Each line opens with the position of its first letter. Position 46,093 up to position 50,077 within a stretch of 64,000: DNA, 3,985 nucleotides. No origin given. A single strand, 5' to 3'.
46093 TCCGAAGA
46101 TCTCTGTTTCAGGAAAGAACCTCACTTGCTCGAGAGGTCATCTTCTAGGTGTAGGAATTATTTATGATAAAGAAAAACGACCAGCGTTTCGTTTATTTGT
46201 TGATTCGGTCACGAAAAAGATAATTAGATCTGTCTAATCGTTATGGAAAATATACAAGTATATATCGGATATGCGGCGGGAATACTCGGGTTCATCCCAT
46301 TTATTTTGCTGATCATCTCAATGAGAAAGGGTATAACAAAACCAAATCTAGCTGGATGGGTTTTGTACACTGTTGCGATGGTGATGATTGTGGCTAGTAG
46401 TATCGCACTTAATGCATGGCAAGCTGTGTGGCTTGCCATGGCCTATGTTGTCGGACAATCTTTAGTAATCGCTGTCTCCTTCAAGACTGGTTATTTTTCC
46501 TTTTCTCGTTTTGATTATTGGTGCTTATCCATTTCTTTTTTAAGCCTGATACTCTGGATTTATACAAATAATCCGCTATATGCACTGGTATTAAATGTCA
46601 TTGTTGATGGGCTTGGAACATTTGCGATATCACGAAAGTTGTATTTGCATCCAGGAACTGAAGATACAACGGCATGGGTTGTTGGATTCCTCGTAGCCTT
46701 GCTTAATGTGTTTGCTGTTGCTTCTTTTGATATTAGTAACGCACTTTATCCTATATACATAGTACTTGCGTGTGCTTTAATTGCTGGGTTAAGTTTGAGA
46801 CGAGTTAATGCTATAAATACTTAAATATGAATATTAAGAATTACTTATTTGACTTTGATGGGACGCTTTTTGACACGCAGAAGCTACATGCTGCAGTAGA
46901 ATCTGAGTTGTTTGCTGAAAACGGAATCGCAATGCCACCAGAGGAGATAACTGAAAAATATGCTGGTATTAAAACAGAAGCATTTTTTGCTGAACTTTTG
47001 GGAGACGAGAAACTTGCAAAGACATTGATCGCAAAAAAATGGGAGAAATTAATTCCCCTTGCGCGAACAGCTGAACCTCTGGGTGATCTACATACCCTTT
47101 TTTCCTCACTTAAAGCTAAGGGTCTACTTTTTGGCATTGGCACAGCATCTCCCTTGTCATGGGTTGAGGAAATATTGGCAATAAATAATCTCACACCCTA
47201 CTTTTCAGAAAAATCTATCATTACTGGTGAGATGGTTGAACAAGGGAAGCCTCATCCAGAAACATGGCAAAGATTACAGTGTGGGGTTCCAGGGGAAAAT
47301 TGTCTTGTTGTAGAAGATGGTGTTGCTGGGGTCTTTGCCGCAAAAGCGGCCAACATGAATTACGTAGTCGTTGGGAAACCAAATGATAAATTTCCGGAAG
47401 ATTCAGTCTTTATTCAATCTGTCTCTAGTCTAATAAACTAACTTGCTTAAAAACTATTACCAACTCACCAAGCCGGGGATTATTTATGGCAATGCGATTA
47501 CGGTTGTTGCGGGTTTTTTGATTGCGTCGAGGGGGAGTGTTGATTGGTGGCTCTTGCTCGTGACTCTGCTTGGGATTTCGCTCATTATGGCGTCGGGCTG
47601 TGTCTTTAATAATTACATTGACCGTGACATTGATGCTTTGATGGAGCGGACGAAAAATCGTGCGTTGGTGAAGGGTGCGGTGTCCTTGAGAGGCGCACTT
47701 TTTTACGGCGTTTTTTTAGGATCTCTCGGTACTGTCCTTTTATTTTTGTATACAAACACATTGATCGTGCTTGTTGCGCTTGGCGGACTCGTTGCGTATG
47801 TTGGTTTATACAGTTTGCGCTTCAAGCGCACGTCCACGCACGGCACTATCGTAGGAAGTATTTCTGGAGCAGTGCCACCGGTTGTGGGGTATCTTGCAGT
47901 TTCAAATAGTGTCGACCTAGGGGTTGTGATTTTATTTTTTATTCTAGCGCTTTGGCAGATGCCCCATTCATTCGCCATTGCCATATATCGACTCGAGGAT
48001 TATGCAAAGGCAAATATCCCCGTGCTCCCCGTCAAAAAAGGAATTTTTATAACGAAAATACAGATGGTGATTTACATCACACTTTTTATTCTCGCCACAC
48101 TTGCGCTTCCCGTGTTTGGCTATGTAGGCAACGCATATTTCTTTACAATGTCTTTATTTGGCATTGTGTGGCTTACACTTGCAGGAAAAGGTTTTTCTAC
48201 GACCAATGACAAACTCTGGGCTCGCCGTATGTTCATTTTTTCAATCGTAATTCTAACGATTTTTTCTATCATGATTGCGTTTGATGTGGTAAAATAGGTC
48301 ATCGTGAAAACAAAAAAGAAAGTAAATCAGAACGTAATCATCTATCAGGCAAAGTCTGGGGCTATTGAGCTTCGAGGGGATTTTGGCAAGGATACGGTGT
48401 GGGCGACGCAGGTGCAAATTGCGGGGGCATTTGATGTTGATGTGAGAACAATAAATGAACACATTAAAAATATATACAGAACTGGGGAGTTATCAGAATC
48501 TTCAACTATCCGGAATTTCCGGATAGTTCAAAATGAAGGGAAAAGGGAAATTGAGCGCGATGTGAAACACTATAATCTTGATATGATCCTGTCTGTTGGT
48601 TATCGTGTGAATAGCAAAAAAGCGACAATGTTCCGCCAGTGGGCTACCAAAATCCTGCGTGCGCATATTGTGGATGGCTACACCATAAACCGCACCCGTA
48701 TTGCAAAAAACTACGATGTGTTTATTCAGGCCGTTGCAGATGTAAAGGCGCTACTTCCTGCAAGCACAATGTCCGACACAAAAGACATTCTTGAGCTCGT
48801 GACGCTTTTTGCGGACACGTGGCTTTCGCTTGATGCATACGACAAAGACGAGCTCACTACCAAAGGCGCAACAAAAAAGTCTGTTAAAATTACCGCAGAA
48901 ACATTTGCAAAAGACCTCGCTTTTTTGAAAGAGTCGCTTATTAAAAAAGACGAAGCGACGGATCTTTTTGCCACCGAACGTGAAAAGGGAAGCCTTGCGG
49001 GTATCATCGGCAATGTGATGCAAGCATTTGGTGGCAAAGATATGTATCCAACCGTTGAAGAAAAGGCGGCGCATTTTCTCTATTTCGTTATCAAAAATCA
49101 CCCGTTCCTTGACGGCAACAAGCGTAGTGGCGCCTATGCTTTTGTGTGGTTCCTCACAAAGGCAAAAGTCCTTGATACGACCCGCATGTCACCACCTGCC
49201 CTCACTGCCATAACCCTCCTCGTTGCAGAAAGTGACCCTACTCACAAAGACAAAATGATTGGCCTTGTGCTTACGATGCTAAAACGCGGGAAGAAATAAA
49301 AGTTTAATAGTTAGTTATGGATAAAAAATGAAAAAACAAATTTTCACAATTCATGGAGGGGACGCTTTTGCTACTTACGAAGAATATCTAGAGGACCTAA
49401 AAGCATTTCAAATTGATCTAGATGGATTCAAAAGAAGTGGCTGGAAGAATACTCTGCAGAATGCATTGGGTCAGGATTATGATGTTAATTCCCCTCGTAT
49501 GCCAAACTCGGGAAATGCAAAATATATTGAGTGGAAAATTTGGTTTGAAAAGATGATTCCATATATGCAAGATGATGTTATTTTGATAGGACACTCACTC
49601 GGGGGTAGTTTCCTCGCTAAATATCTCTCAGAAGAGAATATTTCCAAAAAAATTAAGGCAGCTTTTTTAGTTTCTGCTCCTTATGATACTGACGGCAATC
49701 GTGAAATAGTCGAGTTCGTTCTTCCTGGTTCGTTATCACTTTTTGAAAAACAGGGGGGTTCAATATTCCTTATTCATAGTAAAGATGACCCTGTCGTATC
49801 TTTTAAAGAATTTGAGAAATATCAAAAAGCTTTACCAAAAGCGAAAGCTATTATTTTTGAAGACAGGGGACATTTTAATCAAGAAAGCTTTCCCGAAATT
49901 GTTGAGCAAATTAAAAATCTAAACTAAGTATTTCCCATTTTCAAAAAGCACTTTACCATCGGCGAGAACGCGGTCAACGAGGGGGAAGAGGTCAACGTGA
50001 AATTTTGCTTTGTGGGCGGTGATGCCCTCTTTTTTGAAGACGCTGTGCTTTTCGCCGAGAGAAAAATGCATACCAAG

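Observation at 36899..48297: Proteobacterial-type cytochrome bo3 quinol oxidase operon (cyoABCDE) in an otherwise streamlined, AT-rich genome, split after cyoA by a 5-kb three-gene insertion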

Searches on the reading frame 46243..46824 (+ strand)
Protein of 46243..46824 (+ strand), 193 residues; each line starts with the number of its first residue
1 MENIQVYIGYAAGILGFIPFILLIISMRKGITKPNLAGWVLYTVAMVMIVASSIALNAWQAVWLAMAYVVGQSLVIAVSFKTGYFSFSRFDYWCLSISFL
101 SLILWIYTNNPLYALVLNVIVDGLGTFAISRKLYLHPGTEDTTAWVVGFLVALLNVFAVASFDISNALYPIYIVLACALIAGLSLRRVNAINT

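Call 3: search_protein_families(library=pfam, proteins=[window:46243-46824:+])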
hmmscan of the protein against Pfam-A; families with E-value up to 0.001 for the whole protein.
window:46243-46824:+ (193 aa): 0 families

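Call 4: search_protein_families(library=ncbifam, proteins=[window:46243-46824:+])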
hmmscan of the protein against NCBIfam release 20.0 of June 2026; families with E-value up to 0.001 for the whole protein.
window:46243-46824:+ (193 aa): 0 families

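Call 60: search_protein_families(library=phrogs, proteins=[window:46243-46824:+], max_evalue=0.01)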
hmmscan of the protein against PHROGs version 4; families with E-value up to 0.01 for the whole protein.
window:46243-46824:+ (193 aa): 0 families

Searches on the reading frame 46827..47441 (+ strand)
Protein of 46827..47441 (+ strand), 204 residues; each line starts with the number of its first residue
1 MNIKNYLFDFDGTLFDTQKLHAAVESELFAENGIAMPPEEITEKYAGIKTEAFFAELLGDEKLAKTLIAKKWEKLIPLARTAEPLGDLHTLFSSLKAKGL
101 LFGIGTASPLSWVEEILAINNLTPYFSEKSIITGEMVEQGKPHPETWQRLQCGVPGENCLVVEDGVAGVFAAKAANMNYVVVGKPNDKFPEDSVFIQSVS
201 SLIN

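Call 3: search_protein_families(library=pfam, proteins=[window:46827-47441:+])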
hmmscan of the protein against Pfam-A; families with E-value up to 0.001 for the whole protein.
window:46827-47441:+ (204 aa): 2 families
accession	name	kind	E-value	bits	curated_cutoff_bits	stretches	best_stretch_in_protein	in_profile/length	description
PF13419.12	HAD_2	-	9.6e-24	84.9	23.8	1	7-182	2-178/178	Haloacid dehalogenase-like hydrolase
PF00702.32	Hydrolase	-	6e-21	76.1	26.4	1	3-176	1-191/191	haloacid dehalogenase-like hydrolase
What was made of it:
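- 45932..47441 (+): Second insertion, three genes: a 101 aa basic Cys-rich protein (45932-46237), a 193 aa protein with about six membrane spans (46243-46824), and a 204 aa HAD-family phosphatase (46827-47441). HAD_2 9.6e-24 (call 3).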

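Call 4: search_protein_families(library=ncbifam, proteins=[window:46827-47441:+])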
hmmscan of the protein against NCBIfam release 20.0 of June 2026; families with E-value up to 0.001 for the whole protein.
window:46827-47441:+ (204 aa): 21 families
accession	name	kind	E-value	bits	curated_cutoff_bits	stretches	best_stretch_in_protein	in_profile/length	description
TIGR02009.1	PGMB-YQAB-SF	subfamily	2.3e-24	86.6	153.35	1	4-182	2-186/186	beta-phosphoglucomutase family hydrolase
NF008087.0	PRK10826.1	equivalog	2e-20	73.3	191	1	2-187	6-196/222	hexitol phosphatase HxpB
TIGR01449.2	PGP_bact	equivalog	1.8e-15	57.1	180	1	7-182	2-184/213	phosphoglycolate phosphatase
NF053653.1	InDiPhoBT2121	equivalog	4.3e-15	55.9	245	1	4-182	2-186/216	inorganic diphosphatase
NF009695.0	PRK13222.1-2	equivalog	1.3e-14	54.3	225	1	2-182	5-193/226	phosphoglycolate phosphatase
TIGR01990.1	bPGM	equivalog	1.6e-14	54.3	189.4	1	3-183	1-187/187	beta-phosphoglucomutase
NF046057.1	bifunc_MtlD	equivalog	3.1e-13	49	800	1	90-182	99-191/683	bifunctional mannitol-1-phosphate dehydrogenase/phosphatase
NF008610.0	PRK11587.1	equivalog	2.3e-12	46.7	282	1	1-194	1-193/219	sugar phosphatase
NF008000.0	PRK10725.1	equivalog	3.3e-12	46.9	215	1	5-182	7-185/188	fructose-1-phosphate/6-phosphogluconate phosphatase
NF007854.0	PRK10563.1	equivalog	3.5e-11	43.2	211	1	2-178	3-181/221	6-phosphogluconate phosphatase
TIGR02253.1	CTE7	subfamily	1.5e-10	41.3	169.75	1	3-190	2-202/221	TIGR02253 family HAD-type hydrolase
TIGR01509.1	HAD-SF-IA-v3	subfamily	6e-10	39.5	29.4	1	137-182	107-154/154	HAD-IA family hydrolase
NF009694.0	PRK13222.1-1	equivalog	1.2e-09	37.9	415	1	91-180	119-208/252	phosphoglycolate phosphatase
NF009804.0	PRK13288.1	equivalog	3.3e-09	36.6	218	1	1-182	1-181/215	pyrophosphatase PpaX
NF009700.0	PRK13226.1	equivalog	2.1e-08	34.2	342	1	6-182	15-194/229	phosphoglycolate phosphatase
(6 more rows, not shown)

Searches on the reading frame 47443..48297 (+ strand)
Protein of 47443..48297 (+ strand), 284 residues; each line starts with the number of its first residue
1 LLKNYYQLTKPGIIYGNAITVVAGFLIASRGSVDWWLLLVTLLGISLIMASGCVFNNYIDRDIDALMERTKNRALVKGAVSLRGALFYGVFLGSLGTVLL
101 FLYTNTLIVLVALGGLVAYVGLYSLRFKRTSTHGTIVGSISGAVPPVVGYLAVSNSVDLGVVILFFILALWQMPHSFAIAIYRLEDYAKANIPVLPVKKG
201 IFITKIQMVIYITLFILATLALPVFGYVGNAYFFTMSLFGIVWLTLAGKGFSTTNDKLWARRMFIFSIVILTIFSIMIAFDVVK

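Call 5: search_protein_families(library=ncbifam, proteins=[window:47443-48297:+])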
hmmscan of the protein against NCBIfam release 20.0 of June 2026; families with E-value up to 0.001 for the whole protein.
window:47443-48297:+ (284 aa): 21 families
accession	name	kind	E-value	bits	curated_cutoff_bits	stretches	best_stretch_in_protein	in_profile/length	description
NF003348.0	PRK04375.1-1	equivalog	1.6e-113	379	285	1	1-283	2-284/292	heme o synthase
TIGR01473.1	cyoE_ctaB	equivalog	2.5e-84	283.4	210.3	1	3-280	1-279/281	heme o synthase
NF003349.0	PRK04375.1-2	equivalog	1.6e-62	211.5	246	1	2-282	25-310/318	heme o synthase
TIGR01474.1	ubiA_proteo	equivalog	1e-18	67.9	275.45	1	26-249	28-250/282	4-hydroxybenzoate octaprenyltransferase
NF009523.0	PRK12884.1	equivalog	1.1e-17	64.2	269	1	2-257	4-253/279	prenyltransferase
TIGR01475.1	ubiA_other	subfamily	5.4e-12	45.7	180.8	1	21-280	21-278/282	UbiA-like polyprenyltransferase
NF009521.0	PRK12882.1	equivalog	1.2e-11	44.4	296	1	3-264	6-267/280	geranylgeranylglycerol-phosphate geranylgeranyltransferase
NF009526.0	PRK12888.1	equivalog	3.2e-11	43.2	364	1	29-231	45-241/301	4-hydroxybenzoate octaprenyltransferase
NF009524.0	PRK12886.1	equivalog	1e-10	41.4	387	1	31-274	42-277/291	prenyltransferase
NF041585.1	MqnP_Cj_Hp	exception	1.2e-10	41.4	375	1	21-236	25-234/281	menaquinone biosynthesis prenyltransferase MqnP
NF041584.1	MqnP_SCO4491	exception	4.4e-10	39.7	420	1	29-228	33-226/285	menaquinone biosynthesis prenyltransferase MqnP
NF009522.0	PRK12883.1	equivalog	1.5e-09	37.8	353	1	5-245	6-238/279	geranylgeranylglycerol-phosphate geranylgeranyltransferase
NF009515.0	PRK12874.1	equivalog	1.5e-09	37.6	392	1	21-228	32-242/291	4-hydroxybenzoate polyprenyltransferase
NF041586.1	MqnP_DT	exception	5.2e-08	32.9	430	1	22-243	20-238/277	menaquinone biosynthesis prenyltransferase MqnP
TIGR01476.1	chlor_syn_BchG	subfamily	5.6e-08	32.6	212.3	1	30-224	30-226/283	(bacterio)chlorophyll synthase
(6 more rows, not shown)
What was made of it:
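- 47443..48297 (+): cyoE, heme o synthase (protoheme IX farnesyltransferase). NF003348 379 bits against a cut-off of 285; TIGR01473 283.4 against 210.3 (call 5).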

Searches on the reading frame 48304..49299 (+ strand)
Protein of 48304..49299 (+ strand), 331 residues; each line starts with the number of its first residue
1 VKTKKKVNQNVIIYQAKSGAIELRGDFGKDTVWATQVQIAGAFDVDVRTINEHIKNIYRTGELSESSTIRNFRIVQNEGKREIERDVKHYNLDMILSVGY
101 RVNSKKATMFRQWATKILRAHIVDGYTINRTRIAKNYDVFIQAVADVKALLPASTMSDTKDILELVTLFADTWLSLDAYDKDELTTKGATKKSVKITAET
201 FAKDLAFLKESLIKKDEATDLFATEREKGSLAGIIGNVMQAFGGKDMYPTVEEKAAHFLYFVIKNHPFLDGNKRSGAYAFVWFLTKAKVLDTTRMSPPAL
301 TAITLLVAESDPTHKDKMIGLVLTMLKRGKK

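Call 5: search_protein_families(library=ncbifam, proteins=[window:48304-49299:+])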
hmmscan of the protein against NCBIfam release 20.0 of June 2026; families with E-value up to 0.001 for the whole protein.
window:48304-49299:+ (331 aa): 1 family
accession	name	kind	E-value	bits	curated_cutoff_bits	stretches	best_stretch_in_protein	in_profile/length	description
TIGR01550.1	DOC_P1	subfamily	4.1e-08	33.4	38.65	1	204-285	6-85/122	type II toxin-antitoxin system death-on-curing family toxin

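Call 24: search_protein_families(library=pfam, proteins=[window:48304-49299:+])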
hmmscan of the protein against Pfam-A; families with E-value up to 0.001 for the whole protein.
window:48304-49299:+ (331 aa): 2 families
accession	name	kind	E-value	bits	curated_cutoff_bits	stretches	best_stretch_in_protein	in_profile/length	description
PF13310.11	Virulence_RhuM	-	5.1e-25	88.7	33.7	1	67-137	1-74/252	Virulence protein RhuM family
PF02661.23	Fic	-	3.1e-11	44.4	24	1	228-284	28-93/93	Fic/DOC family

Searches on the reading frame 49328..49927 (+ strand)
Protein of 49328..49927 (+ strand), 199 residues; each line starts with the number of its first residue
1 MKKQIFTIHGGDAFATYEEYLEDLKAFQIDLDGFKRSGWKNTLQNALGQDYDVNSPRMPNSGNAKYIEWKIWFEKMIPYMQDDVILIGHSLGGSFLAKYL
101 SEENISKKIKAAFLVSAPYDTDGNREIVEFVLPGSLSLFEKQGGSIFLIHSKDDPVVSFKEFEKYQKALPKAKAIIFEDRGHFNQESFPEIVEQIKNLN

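Call 5: search_protein_families(library=ncbifam, proteins=[window:49328-49927:+])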
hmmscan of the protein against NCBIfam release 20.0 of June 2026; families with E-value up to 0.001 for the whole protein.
window:49328-49927:+ (199 aa): 1 family
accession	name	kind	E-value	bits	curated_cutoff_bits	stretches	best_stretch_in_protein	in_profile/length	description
NF008218.0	PRK10985.1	equivalog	5.2e-08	32.6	267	1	56-121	107-171/326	hydrolase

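Call 24: search_protein_families(library=pfam, proteins=[window:49328-49927:+])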
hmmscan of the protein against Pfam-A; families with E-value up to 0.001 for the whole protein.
window:49328-49927:+ (199 aa): 6 families
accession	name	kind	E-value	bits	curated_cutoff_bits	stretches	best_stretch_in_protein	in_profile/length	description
PF06821.19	Ser_hydrolase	-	3.1e-13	50.5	22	1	37-187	13-158/172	Serine hydrolase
PF00561.26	Abhydrolase_1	-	1.7e-10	41.5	25.8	1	78-133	65-121/245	alpha/beta hydrolase fold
PF12697.13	Abhydrolase_6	-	1.3e-07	32.9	26.3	0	36-133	11-110/217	Alpha/beta hydrolase family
PF02450.21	LCAT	-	0.0001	22.1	21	1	57-120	95-163/392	Lecithin:cholesterol acyltransferase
PF12695.13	Abhydrolase_5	-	0.00016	22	27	0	82-176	57-133/164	Alpha/beta hydrolase family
PF12146.15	Hydrolase_4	-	0.00018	21.4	27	0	81-120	75-112/239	Serine aminopeptidase, S33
